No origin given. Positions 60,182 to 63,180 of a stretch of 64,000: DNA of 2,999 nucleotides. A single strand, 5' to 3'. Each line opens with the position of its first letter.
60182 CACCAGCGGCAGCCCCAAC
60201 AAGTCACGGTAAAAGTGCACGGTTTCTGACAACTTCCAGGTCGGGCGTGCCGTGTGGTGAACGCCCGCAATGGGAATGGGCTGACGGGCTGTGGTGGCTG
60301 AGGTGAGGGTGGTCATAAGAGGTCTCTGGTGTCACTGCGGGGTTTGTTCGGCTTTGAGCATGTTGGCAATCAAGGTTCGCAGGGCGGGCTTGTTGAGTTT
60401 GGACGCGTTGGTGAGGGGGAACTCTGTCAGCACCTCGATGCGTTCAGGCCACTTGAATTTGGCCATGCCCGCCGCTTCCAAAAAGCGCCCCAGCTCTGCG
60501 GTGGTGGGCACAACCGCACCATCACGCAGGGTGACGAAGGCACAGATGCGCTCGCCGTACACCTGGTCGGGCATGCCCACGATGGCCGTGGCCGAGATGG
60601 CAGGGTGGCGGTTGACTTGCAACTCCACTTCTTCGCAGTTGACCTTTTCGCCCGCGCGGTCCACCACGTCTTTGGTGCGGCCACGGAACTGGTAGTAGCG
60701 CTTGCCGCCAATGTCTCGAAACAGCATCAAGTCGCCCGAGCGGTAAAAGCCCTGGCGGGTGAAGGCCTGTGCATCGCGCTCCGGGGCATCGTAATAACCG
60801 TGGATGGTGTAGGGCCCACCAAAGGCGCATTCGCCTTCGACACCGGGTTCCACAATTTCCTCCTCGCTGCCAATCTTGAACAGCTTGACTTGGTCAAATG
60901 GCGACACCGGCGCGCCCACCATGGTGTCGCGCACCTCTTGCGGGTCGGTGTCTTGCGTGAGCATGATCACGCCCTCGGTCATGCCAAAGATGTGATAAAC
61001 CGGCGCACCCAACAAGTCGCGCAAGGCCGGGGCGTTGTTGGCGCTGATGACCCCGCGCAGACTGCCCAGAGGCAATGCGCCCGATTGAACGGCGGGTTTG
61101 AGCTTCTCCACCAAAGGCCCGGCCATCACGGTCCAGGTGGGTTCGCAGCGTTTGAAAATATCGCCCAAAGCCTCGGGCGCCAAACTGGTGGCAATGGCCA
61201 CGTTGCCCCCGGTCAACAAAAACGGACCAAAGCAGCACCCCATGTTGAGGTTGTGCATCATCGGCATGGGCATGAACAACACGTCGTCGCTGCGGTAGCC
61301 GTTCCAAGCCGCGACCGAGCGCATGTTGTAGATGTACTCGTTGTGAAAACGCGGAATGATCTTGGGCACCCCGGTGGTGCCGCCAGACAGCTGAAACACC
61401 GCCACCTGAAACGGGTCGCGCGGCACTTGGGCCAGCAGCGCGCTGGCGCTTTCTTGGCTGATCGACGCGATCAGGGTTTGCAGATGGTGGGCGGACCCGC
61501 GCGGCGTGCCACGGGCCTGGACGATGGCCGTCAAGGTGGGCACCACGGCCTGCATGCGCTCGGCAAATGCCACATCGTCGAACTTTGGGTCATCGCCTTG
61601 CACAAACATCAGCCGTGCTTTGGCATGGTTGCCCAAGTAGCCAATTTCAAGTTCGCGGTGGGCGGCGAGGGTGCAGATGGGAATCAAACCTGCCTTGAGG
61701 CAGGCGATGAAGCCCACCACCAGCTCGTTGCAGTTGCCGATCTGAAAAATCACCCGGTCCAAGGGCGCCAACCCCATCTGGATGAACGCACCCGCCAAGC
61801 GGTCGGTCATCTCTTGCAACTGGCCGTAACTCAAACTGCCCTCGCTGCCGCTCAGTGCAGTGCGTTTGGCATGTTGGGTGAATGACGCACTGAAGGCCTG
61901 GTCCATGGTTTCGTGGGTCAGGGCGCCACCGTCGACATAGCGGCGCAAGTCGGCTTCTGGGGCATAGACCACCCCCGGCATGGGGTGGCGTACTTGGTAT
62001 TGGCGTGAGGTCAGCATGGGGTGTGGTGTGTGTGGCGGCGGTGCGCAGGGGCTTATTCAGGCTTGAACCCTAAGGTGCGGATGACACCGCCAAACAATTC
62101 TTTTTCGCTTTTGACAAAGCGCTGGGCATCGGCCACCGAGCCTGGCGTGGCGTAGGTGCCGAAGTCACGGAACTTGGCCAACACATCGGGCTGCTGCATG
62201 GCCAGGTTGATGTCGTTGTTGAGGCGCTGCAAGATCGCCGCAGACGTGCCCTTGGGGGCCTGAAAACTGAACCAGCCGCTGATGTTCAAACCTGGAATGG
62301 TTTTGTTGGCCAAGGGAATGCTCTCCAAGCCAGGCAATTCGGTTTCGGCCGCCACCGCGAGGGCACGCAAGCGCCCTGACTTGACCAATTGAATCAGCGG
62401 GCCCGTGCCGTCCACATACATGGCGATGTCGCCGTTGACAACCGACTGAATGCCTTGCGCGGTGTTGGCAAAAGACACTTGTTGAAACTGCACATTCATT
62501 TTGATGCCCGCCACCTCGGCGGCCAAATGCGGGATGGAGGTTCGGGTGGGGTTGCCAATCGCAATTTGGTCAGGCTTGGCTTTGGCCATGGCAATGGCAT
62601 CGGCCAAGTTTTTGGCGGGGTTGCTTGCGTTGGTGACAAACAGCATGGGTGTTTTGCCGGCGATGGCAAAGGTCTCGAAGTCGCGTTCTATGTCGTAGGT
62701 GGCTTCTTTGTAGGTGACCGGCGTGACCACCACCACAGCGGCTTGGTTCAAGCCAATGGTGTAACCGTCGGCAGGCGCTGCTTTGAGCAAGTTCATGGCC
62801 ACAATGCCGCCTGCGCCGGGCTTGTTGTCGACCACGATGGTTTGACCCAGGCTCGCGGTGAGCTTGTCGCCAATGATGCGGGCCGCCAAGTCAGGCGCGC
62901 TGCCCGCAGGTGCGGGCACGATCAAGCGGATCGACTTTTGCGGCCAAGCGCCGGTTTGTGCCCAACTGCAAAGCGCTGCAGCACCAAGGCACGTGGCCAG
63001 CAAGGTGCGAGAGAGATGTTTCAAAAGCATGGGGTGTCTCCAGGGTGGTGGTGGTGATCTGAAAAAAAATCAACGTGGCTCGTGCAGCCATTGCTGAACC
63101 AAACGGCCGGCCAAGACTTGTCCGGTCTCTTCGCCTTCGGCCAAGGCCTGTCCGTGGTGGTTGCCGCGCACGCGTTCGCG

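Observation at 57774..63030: Tightly coupled aryl-CoA ligase / VOC / MmoB-DmpM-like / flavin monooxygenase / hotdog thioesterase operon: candidate undescribed CoA-dependent aromatic-acid hydroxylation system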

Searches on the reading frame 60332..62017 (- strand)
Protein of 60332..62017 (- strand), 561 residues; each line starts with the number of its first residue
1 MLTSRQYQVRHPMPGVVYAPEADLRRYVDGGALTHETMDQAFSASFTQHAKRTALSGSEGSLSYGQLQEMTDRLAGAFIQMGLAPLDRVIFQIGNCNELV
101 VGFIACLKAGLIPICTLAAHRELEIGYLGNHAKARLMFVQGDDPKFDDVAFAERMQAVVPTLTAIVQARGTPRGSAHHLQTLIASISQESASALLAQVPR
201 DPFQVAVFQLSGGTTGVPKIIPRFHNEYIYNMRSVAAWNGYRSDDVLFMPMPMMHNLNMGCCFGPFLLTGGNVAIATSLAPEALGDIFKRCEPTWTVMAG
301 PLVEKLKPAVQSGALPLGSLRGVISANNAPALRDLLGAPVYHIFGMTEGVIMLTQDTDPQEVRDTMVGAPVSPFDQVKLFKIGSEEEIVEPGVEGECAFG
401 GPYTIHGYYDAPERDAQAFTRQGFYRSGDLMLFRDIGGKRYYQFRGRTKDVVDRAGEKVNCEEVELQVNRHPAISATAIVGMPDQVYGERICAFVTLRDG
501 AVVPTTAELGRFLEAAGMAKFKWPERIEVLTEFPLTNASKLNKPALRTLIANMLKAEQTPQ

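Call 3: search_protein_families(library=pfam, proteins=[window:60332-62017:-], max_evalue=0.01)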
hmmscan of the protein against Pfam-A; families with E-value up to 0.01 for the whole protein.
window:60332-62017:- (561 aa): 2 families
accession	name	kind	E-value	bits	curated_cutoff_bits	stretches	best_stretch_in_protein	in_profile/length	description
PF00501.34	AMP-binding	-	1.2e-50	172.9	29.9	1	45-409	4-384/384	AMP-binding enzyme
PF13193.12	AMP-binding_C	-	9e-12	46.2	24.5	1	463-540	1-76/76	AMP-binding enzyme C-terminal domain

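Call 4: search_protein_families(library=ncbifam, proteins=[window:60332-62017:-], max_evalue=0.01)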
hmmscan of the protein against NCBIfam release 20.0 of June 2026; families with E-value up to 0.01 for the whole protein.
window:60332-62017:- (561 aa): 96 families (the best 25 are shown)
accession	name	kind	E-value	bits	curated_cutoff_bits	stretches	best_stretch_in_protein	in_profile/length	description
TIGR02275.1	DHB_AMP_lig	equivalog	1.7e-103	346.7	723.55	1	20-547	7-526/526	(2,3-dihydroxybenzoyl)adenylate synthase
NF008192.1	PRK10946.1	equivalog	9.8e-90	301.3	783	1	22-553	10-532/534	(2,3-dihydroxybenzoyl)adenylate synthase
NF004758.0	PRK06087.1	equivalog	3.7e-69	233.6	736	1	25-558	13-543/548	medium-chain fatty-acid--CoA ligase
NF004837.0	PRK06187.1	subfamily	3.8e-60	203.6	476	1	36-552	8-524/531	long-chain-fatty-acid--CoA ligase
TIGR03208.1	cyc_hxne_CoA_lg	equivalog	6.7e-58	196.7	792.3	1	34-547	20-537/538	cyclohexanecarboxylate-CoA ligase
NF009233.0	PRK12583.1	subfamily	2.9e-52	177.8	832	1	32-556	14-556/558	fatty acid CoA ligase family protein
NF006182.0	PRK08316.1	subfamily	8.7e-52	176.3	663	1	34-552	9-519/523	fatty acyl-CoA synthetase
NF004814.0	PRK06164.1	equivalog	1e-50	172.8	677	1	35-558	9-538/540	acyl-CoA synthetase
NF004511.1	PRK05852.1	equivalog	5.1e-50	170.5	650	1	56-548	21-502/505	FadD7 family fatty acid--CoA ligase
NF005714.0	PRK07529.1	subfamily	1.1e-47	162.8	632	1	58-549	60-575/640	acyl-CoA synthetase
NF005702.0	PRK07514.1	subfamily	1.6e-46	158.8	558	1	37-553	4-503/506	malonyl-CoA synthase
NF006181.0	PRK08314.1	subfamily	2.6e-43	148.1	705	1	42-543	30-547/563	long-chain-fatty-acid--CoA ligase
NF004822.0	PRK06178.1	equivalog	7.6e-41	140.3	782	1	47-550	48-567/571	acyl-CoA synthetase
NF005676.0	PRK07470.1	equivalog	1e-40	139.9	774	2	336-552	317-531/544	acyl-CoA synthetase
NF004114.0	PRK05605.1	equivalog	5.2e-40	137.3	766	2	179-552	198-571/575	long-chain-fatty-acid--CoA ligase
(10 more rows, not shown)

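Call 38: search_solved_structures(query=window:60332-62017:-, max_evalue=1e-30, show_alignments=2)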
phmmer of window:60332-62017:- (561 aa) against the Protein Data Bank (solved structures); distinct sequences matched with E-value up to 1e-30: 15.
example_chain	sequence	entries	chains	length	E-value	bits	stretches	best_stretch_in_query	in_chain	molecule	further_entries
5wm2_A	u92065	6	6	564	5.2e-90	305.6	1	11-557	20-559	Salicylate-AMP ligase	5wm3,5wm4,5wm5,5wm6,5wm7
7tyb_A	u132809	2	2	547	5e-84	285.8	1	20-556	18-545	Pyochelin biosynthesis protein PchD | Pyochelin biosynthesis salicyl-AMP ligase PchD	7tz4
1md9_A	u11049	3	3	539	5.3e-82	279.1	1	24-555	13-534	2,3-dihydroxybenzoate-AMP ligase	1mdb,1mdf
6e8o_A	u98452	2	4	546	1.1e-80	274.8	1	13-554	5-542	2,3-dihydroxybenzoate-AMP ligase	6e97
4iz6_A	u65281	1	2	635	1.1e-68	235.2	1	20-556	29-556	Enterobactin synthase component E, Isochorismatase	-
3rg2_A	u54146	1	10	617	1.2e-68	235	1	22-556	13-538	Enterobactin synthase component E (entE), 2,3-dihydro-2,3-dihydroxybenzoate synthetase, is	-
6iyk_A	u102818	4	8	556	4.7e-68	233.1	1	24-556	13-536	2,3-dihydroxybenzoate-AMP ligase component of enterobactin synthase multienzyme complex | Enterobactin synthase component E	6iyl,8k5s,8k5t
5kei_A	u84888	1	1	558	9.4e-67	228.8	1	37-546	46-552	2,3-dihydroxybenzoate-AMP ligase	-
9my6_B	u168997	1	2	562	2.1e-63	217.7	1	19-550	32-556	(2,3-dihydroxybenzoyl)adenylate synthase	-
3o82_A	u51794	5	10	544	1e-62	215.5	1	25-550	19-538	Peptide arylation enzyme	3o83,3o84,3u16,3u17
9my5_B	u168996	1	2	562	3.7e-62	213.6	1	19-550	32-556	(2,3-dihydroxybenzoyl)adenylate synthase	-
9my7_B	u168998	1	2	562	9.6e-62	212.3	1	19-550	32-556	(2,3-dihydroxybenzoyl)adenylate synthase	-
9bhy_A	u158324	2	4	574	2.6e-49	171.2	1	15-545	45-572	2,3-dihydroxybenzoate-AMP ligase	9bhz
5ie0_A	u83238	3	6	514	6.5e-32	113.8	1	52-543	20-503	Oxalate--CoA ligase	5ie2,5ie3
6qjz_A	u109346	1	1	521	3.1e-31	111.5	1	53-542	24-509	oxalyl CoA-synthetase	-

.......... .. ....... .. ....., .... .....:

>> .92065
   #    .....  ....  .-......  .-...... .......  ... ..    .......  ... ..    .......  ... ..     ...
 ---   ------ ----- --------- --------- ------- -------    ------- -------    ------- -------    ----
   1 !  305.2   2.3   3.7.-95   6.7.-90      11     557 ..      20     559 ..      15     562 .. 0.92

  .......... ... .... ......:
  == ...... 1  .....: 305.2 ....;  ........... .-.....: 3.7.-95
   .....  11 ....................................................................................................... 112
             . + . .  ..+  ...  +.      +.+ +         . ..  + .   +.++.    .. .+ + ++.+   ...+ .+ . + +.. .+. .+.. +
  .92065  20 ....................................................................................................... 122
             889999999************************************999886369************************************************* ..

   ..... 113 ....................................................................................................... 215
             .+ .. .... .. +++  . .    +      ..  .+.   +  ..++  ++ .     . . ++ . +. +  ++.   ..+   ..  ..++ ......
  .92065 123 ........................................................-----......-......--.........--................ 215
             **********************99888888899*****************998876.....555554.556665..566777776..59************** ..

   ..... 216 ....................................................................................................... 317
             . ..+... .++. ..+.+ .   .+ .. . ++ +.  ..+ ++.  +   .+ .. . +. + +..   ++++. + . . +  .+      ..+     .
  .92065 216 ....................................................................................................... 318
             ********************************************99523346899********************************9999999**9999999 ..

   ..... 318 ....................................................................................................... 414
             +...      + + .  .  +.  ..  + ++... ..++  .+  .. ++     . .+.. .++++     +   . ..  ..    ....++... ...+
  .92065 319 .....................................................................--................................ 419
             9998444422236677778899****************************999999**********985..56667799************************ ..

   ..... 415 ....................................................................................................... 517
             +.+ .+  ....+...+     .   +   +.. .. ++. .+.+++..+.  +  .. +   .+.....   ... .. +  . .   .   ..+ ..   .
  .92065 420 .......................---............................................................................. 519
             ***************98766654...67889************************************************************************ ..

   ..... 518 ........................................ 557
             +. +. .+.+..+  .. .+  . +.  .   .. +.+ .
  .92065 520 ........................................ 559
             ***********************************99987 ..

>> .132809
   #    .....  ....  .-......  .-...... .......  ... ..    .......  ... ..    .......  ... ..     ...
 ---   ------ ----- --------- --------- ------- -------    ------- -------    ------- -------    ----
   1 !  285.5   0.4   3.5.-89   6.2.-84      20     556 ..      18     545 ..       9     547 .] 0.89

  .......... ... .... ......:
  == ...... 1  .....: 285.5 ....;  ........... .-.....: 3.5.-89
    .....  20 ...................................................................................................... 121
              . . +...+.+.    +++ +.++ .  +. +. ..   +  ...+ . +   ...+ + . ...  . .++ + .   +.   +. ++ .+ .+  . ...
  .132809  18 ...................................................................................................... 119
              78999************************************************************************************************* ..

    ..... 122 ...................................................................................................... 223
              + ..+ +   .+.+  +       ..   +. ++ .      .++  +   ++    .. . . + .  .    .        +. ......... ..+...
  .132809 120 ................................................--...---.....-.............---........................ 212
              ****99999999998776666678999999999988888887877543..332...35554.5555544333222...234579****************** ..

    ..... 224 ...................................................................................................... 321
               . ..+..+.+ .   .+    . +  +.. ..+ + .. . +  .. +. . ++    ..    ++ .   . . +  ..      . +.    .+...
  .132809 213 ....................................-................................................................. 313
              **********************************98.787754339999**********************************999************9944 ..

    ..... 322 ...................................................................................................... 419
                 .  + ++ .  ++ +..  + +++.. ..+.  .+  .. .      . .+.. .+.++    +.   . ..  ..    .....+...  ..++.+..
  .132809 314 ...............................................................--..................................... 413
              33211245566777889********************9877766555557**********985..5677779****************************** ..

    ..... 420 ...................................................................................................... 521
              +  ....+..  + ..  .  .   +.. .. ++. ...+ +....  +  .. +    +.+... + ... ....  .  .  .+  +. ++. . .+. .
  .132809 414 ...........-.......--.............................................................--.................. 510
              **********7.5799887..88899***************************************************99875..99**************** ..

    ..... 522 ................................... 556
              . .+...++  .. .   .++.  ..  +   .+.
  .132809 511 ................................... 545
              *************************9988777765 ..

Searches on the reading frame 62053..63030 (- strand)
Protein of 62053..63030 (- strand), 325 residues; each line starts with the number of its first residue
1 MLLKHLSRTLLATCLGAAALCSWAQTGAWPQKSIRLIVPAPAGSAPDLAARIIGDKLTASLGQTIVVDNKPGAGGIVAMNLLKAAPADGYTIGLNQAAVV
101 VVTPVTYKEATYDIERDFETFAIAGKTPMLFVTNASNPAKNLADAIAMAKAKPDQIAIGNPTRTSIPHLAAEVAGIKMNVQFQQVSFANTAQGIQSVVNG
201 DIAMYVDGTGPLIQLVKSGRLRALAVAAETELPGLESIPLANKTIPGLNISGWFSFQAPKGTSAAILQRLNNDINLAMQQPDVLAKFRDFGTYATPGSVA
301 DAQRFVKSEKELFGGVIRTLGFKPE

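Call 3: search_protein_families(library=pfam, proteins=[window:62053-63030:-], max_evalue=0.01)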
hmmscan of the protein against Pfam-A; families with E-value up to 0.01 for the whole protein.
window:62053-63030:- (325 aa): 2 families
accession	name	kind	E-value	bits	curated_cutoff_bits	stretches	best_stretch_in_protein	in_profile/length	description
PF03401.19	TctC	-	9.4e-46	157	27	1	50-321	2-273/274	Tripartite tricarboxylate transporter family receptor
PF12974.12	Phosphonate-bd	-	0.0026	17.6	27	1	127-219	85-174/242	ABC transporter, phosphonate, periplasmic substrate-binding protein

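Call 4: search_protein_families(library=ncbifam, proteins=[window:62053-63030:-], max_evalue=0.01)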
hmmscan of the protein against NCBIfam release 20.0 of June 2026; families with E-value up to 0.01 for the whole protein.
window:62053-63030:- (325 aa): 0 families
